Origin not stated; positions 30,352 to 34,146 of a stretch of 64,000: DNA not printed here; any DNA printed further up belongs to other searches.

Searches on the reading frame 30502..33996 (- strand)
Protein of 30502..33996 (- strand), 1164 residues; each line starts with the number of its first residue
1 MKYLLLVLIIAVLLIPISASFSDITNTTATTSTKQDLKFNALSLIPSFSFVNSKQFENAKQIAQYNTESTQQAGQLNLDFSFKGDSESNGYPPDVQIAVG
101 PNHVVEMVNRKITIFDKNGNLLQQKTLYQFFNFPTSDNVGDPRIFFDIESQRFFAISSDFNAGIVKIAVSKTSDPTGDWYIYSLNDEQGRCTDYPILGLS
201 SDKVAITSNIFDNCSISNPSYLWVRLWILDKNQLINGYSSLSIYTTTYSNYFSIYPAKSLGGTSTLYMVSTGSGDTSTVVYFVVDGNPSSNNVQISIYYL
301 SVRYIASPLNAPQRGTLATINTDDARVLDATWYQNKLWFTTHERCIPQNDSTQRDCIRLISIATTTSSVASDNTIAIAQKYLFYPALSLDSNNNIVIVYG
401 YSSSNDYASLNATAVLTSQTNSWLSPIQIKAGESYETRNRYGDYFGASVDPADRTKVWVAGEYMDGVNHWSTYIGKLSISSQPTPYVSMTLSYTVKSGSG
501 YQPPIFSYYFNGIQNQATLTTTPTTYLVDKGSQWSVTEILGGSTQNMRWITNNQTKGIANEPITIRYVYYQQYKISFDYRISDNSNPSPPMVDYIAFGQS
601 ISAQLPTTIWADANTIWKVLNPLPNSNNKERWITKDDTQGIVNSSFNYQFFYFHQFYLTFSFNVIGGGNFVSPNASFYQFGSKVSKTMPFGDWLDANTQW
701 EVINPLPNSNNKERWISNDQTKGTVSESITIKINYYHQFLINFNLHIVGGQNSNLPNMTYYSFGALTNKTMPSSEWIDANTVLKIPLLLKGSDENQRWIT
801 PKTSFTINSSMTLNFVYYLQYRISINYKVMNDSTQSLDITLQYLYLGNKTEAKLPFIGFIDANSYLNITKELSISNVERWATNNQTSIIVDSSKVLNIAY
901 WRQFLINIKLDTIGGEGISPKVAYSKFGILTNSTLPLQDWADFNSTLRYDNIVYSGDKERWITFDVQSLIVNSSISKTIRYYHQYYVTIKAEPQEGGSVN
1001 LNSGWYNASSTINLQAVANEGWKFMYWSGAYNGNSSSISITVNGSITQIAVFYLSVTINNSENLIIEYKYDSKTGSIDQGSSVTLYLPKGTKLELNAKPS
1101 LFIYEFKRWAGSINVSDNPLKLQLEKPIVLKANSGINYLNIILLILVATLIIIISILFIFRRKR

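Call 10: search_protein_families(library=pfam, proteins=[window:30502-33996:-], max_evalue=0.001)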
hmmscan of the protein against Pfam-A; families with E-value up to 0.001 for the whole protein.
window:30502-33996:- (1164 aa): 1 family
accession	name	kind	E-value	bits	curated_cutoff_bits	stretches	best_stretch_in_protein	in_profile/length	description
PF18998.6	Flg_new_2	-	2.7e-11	43.7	23.6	1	988-1052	2-69/73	Divergent InlB B-repeat domain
